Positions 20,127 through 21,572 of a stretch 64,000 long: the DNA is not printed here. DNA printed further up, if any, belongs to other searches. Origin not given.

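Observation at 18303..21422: Operon pairing a CofE-like gamma-glutamyl ligase homolog with an HExxH zincin-like protein: candidate C-terminal amino-acid tagging/trimming system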

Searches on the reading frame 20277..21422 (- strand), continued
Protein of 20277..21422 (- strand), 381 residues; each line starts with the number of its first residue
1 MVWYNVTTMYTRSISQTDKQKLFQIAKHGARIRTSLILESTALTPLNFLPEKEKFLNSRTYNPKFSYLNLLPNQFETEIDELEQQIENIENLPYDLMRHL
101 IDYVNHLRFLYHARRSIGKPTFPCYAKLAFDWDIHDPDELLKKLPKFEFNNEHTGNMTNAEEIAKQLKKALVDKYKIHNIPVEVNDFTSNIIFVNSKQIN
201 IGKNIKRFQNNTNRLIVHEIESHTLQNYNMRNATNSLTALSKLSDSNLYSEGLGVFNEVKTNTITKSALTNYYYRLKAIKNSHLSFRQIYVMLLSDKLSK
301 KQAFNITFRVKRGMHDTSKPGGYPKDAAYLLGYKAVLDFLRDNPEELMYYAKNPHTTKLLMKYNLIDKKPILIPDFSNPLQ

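Call 56: search_protein_families(library=ncbifam, proteins=[L033:1162-2520:+, L033:42-1013:+, L018:1423-2283:+, L049:2436-3728:+, L065:500-1546:+, L049:1403-2467:+, L056:5845-7161:+], max_evalue=0.00001)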
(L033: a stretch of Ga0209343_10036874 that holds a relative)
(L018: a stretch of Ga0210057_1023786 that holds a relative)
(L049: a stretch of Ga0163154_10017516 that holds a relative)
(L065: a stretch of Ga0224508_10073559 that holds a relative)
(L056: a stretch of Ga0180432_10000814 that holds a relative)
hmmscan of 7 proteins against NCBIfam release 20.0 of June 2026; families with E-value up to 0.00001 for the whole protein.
L033:1162-2520:+ (452 aa): 4 families
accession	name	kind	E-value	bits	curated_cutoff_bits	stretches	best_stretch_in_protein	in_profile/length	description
TIGR02291.1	rimK_rel_E_lig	hypoth_equivalog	1.9e-75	253.8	314.2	1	5-292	10-297/317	alpha-L-glutamate ligase-like protein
NF052264.1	retropep_RloA3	equivalog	2.4e-11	43.6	210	1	363-414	90-141/159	retropepsin-like aspartic peptidase RloA3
TIGR00768.1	rimK_fam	subfamily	1.4e-10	41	143.4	0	230-269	219-258/276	RimK family alpha-L-glutamate ligase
NF040720.1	MptN_Meth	equivalog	1.2e-09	37.7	350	0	228-268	230-271/291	tetrahydromethanopterin:alpha-L-glutamate ligase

L033:42-1013:+ (323 aa): 1 family
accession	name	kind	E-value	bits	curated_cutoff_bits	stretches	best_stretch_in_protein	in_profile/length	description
NF052267.1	inact_TG_RloB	exception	3.6e-15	55.7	900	1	107-321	294-506/508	osmotic stress tolerance membrane protein RloB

L018:1423-2283:+ (286 aa): 5 families
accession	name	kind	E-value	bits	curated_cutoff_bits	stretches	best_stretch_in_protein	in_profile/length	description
TIGR00768.1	rimK_fam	subfamily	1.2e-26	93.7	143.4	1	98-277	96-275/276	RimK family alpha-L-glutamate ligase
NF007764.0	PRK10446.1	equivalog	4.1e-20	72.2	331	1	116-283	125-291/300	30S ribosomal protein S6--L-glutamate ligase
TIGR02144.1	LysX_arch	equivalog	4.3e-18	65.4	275.6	1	98-283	96-280/281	lysine biosynthesis protein LysX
NF040720.1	MptN_Meth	equivalog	2.9e-16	59.4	350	1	98-278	110-290/291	tetrahydromethanopterin:alpha-L-glutamate ligase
TIGR04356.1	grasp_GAK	hypoth_equivalog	3.9e-06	26.1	300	1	114-281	123-286/287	GAK system ATP-grasp enzyme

L049:2436-3728:+ (430 aa): 19 families
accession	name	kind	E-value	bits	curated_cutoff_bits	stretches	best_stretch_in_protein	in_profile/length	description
NF002563.0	PRK02186.1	subfamily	5.5e-23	81.2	625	1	101-341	78-309/890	argininosuccinate lyase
TIGR01205.1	D_ala_D_alaTIGR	subfamily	8.5e-15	54.5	245.65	1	162-321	140-298/318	D-alanine--D-alanine ligase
NF002378.0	PRK01372.1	subfamily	2.4e-13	49.5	243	1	159-309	124-270/305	D-alanine--D-alanine ligase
NF009406.0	PRK12767.1-5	equivalog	2e-10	40.3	271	1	161-330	140-289/327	carbamoyl phosphate synthase-like protein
NF002527.0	PRK01966.1-3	equivalog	2.1e-10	40.3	310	1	159-321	146-309/332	D-alanine--D-alanine ligase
NF009404.0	PRK12767.1-3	equivalog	4.3e-10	39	316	1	165-326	142-298/344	carbamoyl phosphate synthase-like protein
NF005543.0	PRK07206.1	subfamily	1.1e-09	37.5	302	1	168-418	145-402/416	hypothetical protein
NF009405.0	PRK12767.1-4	equivalog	2.4e-09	36.6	390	1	131-336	110-289/320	carbamoyl phosphate synthase-like protein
TIGR01369.1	CPSaseII_lrg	equivalog_domain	3e-09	35.1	1027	1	151-309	686-840/1052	carbamoyl-phosphate synthase (glutamine-hydrolyzing) large subunit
NF000207.3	D_ala_D_ser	equivalog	1.9e-08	33.9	520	1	117-324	122-326/342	D-alanine--D-serine ligase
NF009402.0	PRK12767.1-1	equivalog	3.9e-08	32.5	218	1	161-331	140-295/329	carbamoyl phosphate synthase-like protein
NF003671.0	PRK05294.1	equivalog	4.4e-08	31.2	599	1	150-309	681-837/1058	carbamoyl-phosphate synthase large subunit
NF009403.0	PRK12767.1-2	equivalog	5.5e-08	32.4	286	0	258-342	245-326/342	carbamoyl phosphate synthase-like protein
NF002528.0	PRK01966.1-4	subfamily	6.3e-08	31.8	262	1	152-307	165-325/366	D-alanine--D-alanine ligase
NF006766.0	PRK09288.1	equivalog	1.2e-07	30.8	339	1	149-309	129-284/396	formate-dependent phosphoribosylglycinamide formyltransferase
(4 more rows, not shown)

L065:500-1546:+ (348 aa): 7 families
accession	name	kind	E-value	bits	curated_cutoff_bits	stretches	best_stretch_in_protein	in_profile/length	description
NF009110.0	PRK12458.1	subfamily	2.3e-134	447.8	408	1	1-348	1-349/349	glutathione synthetase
NF003573.0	PRK05246.1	equivalog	2e-59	200.9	272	1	1-331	2-314/316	glutathione synthase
TIGR01380.1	glut_syn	equivalog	2.1e-55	188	299.05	1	1-329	1-311/312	glutathione synthase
TIGR00768.1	rimK_fam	subfamily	2.6e-20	72.9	143.4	1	100-316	52-266/276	RimK family alpha-L-glutamate ligase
NF040720.1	MptN_Meth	equivalog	9.3e-14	51.2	350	1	75-324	45-288/291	tetrahydromethanopterin:alpha-L-glutamate ligase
TIGR02144.1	LysX_arch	equivalog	9.8e-11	41.3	275.6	1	102-295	54-241/281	lysine biosynthesis protein LysX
NF007764.0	PRK10446.1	equivalog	4.6e-08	32.7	331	1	164-331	131-291/300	30S ribosomal protein S6--L-glutamate ligase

L049:1403-2467:+ (354 aa): 1 family
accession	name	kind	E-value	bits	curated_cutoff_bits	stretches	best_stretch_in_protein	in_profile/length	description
TIGR02421.1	QEGLA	hypoth_equivalog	6.7e-20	71.7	338.65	1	23-341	11-336/368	flavohemoglobin expression-modulating QEGLA motif protein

L056:5845-7161:+ (438 aa): 1 family
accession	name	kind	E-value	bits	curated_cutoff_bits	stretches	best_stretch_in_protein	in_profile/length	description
TIGR02421.1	QEGLA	hypoth_equivalog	9.3e-49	166.6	338.65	1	47-399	12-359/368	flavohemoglobin expression-modulating QEGLA motif protein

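Call 83: search_protein_families(library=padloc, proteins=[window:20277-21422:-], max_evalue=0.01)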
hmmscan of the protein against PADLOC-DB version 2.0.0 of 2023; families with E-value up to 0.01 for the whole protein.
window:20277-21422:- (381 aa): 0 families

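Call 84: search_protein_families(library=phrogs, proteins=[window:20277-21422:-], max_evalue=0.01)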
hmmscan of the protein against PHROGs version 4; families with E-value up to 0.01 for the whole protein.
window:20277-21422:- (381 aa): 0 families

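Call 85: predict_structure(alignment_id=A4)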
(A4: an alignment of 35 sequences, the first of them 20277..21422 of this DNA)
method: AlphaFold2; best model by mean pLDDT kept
length: 381 residues; sequences in the alignment: 35
mean_pLDDT: 93.2   pTM: 0.91
mean pLDDT of the five models: 93.2, 93.2, 92.2, 92.1, 91.9
residues with pLDDT >= 90: 329; 70-90: 37; 50-70: 7; < 50: 8
segments of 3 or more residues with pLDDT < 50: 1-6
pLDDT, mean of each block of 10 residues (from residue 1): 49 90 96 91 93 97 95 89 96 95 98 97 98 96 94 93 97 96 86 91 94 96 96 91 97 98 96 98 98 98 97 98 95 98 96 96 91 77 37
secondary structure, 60 per line:
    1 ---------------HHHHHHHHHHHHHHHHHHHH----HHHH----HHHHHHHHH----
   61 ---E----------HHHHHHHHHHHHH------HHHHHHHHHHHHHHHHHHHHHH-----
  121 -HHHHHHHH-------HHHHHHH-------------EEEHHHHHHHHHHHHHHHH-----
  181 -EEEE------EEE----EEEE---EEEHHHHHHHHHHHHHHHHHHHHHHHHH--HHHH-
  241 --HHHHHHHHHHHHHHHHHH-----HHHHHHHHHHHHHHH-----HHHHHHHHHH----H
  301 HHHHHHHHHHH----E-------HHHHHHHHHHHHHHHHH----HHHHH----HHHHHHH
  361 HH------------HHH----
elements in order: H16-35 H40-43 H48-56 H75-87 H94-115 H122-129 H137-143 E157-159 H160-175 E182-185 E192-194 E199-202 E206-208 H209-233 H236-239 H243-260 H266-280 H286-295 H300-311 H324-340 H345-349 H354-362

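Call 87: fold_search(model_id=the predicted structure, library=pdb)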
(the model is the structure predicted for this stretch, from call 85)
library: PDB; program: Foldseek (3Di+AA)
matches with E <= 10: 133; with E <= 0.001: 5
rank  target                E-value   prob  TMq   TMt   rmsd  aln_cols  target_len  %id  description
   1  7z5g_D                1.3e-08  1.00  0.54  0.61  10.5       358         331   20  human apo MATCAP (released 2022-05-11)
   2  7z6s_C                1.9e-08  1.00  0.56  0.64  10.3       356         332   20  MATCAP bound to a human 14 protofilament microtubule (released 2022-05-11)
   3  7z5g_C                2.5e-08  1.00  0.54  0.61  10.5       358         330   20  human apo MATCAP (released 2022-05-11)
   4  7z5g_A                2.9e-08  1.00  0.55  0.62  10.5       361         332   20  human apo MATCAP (released 2022-05-11)
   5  7z5g_B                3.3e-08  1.00  0.55  0.63  10.3       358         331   20  human apo MATCAP (released 2022-05-11)
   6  3o0y_A                8.9e-03  1.00  0.39  0.27  16.1       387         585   14  The crystal structure of the putative lipoprotein from Colwellia psychrerythraea (released 2010-09-22)
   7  1k9x_A                1.7e-02  0.92  0.35  0.29  14.2       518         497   11  Structure of Pyrococcus furiosus carboxypeptidase Apo-Yb (released 2002-11-06)
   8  5giv_C                2.0e-01  0.25  0.25  0.20  19.0       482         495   10  Crystal structure of M32 carboxypeptidase from Deinococcus radiodurans R1 (released 2017-07-12)
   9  3dwc_B                3.4e-01  0.20  0.26  0.21  16.4       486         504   10  Trypanosoma Cruzi Metallocarboxypeptidase 1 (released 2008-09-09)
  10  3dwc_D                4.1e-01  0.21  0.29  0.24  14.4       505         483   11  Trypanosoma Cruzi Metallocarboxypeptidase 1 (released 2008-09-09)
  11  6hh3_A                7.6e-01  0.06  0.13  0.14  21.0       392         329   11  ADP-ribosylserine hydrolase ARH3 of Latimeria chalumnae in complex with ADP-HPD (released 2018-11-28)
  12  3dwc_A                8.3e-01  0.13  0.26  0.22  14.8       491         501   10  Trypanosoma Cruzi Metallocarboxypeptidase 1 (released 2008-09-09)
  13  7akr_DDD              1.5e+00  0.03  0.13  0.14  21.0       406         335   10  Human ADP-ribosylserine hydrolase ARH3 mutant E41A in complex with ADP-ribose dimer (released 2021-06-16)
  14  8ext_A                1.8e+00  0.07  0.18  0.14  19.7       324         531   15  Cryo-EM structure of S. aureus BlaR1 F284A mutant in complex with ampicillin (released 2023-01-11)
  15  8y6i_A                1.9e+00  0.02  0.11  0.08  23.8       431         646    9  P-glycoprotein in complex with UIC2 Fab and triple elacridar molecules in nanodisc (released 2024-04-17)
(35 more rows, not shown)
